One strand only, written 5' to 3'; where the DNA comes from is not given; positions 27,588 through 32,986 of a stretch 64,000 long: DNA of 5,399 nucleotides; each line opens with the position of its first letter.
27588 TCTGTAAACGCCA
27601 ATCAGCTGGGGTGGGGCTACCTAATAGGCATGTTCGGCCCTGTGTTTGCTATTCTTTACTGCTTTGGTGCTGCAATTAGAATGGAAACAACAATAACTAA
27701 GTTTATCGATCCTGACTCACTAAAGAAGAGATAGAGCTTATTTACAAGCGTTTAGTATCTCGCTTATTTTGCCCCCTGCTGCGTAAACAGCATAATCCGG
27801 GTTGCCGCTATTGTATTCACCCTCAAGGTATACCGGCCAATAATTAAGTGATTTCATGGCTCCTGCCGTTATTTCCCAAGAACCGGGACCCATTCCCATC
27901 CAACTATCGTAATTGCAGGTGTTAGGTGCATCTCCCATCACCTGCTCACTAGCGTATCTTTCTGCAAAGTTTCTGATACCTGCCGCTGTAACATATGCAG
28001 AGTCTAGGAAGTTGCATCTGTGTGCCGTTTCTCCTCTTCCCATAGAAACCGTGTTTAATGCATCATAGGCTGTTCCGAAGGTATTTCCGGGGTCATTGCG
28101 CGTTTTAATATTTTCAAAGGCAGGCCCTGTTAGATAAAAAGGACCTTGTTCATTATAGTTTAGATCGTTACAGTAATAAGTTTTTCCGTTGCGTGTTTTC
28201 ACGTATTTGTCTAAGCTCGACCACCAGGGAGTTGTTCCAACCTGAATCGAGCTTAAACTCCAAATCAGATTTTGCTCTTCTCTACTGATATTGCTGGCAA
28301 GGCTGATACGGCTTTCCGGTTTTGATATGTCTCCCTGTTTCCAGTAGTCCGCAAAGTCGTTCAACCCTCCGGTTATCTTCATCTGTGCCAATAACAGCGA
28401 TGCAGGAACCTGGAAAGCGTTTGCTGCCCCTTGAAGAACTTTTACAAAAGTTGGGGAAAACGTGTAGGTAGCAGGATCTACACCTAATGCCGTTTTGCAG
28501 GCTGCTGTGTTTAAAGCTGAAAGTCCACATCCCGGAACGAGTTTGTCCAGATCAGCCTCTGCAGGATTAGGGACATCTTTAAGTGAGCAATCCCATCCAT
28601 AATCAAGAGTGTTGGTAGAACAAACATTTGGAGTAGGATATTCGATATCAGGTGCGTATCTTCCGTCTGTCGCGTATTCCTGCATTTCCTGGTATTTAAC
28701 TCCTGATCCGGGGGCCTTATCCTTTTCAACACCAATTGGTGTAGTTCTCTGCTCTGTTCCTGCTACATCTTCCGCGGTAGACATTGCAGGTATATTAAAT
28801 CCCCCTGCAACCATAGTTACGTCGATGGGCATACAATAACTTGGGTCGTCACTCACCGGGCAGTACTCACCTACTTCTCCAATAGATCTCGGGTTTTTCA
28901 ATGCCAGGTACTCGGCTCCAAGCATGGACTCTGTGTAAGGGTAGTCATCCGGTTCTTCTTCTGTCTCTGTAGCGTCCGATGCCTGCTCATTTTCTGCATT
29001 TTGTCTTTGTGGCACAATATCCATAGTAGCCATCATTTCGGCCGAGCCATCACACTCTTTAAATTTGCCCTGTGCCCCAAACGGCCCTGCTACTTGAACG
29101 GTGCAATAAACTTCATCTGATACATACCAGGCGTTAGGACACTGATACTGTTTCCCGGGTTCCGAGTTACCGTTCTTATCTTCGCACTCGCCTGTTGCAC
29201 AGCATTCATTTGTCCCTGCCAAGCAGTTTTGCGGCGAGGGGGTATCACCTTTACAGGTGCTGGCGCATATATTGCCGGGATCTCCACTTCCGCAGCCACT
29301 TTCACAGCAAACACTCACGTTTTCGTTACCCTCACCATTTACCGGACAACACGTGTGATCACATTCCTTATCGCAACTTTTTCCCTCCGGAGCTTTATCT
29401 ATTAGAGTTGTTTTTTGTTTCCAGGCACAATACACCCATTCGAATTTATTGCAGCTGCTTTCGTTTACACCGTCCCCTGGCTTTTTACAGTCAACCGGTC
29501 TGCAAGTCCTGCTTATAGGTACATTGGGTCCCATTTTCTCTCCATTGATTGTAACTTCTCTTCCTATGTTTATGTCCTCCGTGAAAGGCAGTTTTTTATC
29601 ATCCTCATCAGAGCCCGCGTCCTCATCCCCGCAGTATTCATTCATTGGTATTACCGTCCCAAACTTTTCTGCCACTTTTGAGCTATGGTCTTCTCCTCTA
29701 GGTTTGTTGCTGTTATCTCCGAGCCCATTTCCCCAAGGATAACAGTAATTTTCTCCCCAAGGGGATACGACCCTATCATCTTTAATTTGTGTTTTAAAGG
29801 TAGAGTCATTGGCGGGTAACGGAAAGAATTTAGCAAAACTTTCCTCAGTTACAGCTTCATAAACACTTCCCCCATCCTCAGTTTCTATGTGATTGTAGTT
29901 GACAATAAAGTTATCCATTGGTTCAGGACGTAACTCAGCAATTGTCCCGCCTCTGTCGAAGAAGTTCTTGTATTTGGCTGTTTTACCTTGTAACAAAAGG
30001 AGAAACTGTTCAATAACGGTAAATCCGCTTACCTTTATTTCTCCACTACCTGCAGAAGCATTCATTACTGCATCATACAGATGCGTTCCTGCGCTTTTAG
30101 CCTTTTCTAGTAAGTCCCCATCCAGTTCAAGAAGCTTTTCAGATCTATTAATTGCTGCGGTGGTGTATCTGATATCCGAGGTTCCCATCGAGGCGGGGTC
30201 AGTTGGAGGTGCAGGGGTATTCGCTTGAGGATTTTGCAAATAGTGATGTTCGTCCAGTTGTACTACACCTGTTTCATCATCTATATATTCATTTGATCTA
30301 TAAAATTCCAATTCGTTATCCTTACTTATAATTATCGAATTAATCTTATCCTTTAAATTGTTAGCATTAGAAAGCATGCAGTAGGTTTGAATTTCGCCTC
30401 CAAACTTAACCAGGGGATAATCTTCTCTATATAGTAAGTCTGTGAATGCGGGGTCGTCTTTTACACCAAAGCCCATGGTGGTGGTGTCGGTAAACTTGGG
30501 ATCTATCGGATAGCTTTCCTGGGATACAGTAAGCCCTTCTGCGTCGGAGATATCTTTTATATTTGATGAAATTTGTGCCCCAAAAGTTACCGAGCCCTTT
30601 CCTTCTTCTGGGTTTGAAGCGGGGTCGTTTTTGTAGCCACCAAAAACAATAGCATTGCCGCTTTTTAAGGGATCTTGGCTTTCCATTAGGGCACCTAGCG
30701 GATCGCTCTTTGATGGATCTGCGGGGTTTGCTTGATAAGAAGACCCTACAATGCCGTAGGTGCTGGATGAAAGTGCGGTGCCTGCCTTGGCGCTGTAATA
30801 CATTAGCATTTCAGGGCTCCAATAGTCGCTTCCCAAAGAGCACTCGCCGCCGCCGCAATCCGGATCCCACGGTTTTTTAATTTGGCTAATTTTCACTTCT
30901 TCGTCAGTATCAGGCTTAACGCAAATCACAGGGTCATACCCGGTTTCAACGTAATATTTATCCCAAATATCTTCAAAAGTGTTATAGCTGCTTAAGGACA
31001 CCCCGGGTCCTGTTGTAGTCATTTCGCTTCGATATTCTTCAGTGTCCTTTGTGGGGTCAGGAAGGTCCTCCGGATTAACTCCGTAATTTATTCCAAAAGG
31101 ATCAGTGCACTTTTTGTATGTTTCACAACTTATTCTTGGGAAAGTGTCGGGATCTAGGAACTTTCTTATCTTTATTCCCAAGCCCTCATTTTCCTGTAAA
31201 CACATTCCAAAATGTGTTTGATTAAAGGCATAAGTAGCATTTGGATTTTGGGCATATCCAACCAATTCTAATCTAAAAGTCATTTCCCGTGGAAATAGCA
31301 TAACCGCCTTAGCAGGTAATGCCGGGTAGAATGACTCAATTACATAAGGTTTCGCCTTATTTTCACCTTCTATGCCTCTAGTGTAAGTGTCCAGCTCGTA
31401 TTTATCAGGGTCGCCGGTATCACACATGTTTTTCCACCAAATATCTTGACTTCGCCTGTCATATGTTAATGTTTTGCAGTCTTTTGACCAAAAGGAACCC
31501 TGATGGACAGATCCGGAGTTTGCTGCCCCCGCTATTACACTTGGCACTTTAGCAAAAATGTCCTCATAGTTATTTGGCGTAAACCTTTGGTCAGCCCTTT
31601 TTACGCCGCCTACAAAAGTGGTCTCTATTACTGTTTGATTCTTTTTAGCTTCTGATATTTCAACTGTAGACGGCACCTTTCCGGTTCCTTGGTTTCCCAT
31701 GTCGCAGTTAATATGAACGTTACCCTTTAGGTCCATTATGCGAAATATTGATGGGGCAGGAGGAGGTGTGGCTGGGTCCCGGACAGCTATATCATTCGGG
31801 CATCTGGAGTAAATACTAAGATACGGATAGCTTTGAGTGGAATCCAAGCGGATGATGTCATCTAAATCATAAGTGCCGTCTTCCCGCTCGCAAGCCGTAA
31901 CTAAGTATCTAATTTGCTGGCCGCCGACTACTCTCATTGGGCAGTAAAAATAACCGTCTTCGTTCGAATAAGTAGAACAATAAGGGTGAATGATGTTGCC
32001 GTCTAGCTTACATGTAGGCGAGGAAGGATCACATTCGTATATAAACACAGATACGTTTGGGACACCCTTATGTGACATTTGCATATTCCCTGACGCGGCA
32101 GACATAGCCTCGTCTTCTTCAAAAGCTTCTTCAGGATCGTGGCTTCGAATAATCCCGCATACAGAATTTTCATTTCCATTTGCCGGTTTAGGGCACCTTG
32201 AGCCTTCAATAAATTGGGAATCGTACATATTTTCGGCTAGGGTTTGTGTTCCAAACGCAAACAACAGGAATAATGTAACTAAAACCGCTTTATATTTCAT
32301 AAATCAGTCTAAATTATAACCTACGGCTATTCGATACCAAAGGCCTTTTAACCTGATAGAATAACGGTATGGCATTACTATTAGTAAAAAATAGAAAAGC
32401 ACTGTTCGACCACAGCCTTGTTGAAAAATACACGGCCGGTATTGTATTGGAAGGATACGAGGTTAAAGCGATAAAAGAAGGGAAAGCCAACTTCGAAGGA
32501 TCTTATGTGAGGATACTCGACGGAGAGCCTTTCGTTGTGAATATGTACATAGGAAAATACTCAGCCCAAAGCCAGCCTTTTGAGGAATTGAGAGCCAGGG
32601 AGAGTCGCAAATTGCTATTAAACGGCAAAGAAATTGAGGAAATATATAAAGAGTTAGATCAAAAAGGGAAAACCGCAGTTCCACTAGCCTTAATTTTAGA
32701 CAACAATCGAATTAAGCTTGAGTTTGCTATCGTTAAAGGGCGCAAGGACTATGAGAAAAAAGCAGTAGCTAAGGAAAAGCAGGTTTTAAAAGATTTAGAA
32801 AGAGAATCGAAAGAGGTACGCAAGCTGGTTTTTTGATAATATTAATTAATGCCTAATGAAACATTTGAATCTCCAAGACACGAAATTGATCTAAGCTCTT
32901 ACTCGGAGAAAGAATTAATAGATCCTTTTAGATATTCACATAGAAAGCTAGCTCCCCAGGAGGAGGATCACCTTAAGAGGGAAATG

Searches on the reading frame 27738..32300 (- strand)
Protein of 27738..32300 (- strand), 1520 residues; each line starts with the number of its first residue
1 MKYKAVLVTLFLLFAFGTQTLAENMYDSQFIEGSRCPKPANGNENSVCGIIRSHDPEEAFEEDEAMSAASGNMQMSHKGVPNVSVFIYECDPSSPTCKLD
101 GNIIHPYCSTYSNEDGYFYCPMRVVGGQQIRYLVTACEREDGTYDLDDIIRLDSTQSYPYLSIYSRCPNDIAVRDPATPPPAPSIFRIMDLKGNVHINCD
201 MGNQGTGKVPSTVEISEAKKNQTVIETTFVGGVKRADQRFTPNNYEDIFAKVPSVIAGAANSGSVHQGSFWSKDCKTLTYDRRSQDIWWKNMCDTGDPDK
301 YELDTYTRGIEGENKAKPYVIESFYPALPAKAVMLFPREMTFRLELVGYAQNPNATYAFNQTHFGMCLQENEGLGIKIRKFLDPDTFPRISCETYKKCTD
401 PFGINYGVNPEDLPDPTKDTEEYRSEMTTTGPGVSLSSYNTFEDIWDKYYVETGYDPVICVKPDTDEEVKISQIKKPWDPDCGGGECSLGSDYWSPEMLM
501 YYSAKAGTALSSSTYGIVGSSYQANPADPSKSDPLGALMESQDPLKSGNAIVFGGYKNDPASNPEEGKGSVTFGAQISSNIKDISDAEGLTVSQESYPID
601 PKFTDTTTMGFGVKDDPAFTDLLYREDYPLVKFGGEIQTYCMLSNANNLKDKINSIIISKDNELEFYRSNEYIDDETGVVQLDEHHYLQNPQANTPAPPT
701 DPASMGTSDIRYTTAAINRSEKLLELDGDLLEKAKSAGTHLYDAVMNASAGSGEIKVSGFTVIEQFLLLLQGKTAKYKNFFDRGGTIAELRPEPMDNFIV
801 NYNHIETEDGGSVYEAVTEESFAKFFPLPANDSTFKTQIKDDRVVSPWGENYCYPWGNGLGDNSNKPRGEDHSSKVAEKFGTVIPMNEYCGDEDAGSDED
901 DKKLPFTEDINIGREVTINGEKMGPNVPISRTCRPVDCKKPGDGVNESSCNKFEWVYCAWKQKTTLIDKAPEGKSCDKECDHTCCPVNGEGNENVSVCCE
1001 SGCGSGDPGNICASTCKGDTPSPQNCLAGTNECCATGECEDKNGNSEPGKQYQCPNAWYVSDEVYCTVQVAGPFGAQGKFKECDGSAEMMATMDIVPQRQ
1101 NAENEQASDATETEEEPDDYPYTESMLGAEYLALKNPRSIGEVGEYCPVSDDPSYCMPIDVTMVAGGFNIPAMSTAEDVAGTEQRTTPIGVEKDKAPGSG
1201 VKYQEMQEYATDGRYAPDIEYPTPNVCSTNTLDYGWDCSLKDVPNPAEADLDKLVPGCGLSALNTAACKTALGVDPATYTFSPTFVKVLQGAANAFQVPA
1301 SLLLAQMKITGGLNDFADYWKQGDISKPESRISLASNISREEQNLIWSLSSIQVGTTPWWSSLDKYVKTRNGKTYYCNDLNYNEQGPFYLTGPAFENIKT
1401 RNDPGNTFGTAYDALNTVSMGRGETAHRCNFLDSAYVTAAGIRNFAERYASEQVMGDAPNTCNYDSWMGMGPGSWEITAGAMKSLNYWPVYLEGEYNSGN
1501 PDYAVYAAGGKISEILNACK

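Call 5: search_protein_families(library=pfam, proteins=[window:27738-32300:-], max_evalue=0.01)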
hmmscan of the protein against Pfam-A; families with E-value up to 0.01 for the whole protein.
window:27738-32300:- (1520 aa): 0 families

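Call 25: search_solved_structures(query=window:27738-32300:-, max_evalue=1, show_alignments=1)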
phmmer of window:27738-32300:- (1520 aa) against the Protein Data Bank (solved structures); distinct sequences matched with E-value up to 1: 0.

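Call 45: search_protein_families(library=ncbifam, proteins=[window:27738-32300:-], max_evalue=0.1)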
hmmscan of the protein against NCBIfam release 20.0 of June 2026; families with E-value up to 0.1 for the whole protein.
window:27738-32300:- (1520 aa): 0 families

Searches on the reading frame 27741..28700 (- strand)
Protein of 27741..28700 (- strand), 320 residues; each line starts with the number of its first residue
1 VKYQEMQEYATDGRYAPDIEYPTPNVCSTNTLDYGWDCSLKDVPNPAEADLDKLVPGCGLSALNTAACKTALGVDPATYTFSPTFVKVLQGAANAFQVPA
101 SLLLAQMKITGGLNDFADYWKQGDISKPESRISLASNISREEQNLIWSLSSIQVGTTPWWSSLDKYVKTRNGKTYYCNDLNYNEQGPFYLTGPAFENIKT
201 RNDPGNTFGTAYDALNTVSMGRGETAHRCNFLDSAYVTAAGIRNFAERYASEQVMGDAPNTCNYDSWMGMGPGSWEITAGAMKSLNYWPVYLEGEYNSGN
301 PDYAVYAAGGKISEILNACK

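Call 62: search_solved_structures(query=window:27741-28700:-, max_evalue=10, show_alignments=2)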
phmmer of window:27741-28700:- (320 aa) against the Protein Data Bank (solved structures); distinct sequences matched with E-value up to 10: 0.

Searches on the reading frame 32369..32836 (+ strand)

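Call 5: search_protein_families(library=pfam, proteins=[window:32369-32836:+], max_evalue=0.01)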
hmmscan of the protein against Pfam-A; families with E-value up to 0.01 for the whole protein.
window:32369-32836:+ (155 aa): 1 family
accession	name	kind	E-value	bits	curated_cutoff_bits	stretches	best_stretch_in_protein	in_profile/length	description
PF01668.23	SmpB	-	7.1e-40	136.7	27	1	6-148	2-142/143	SmpB protein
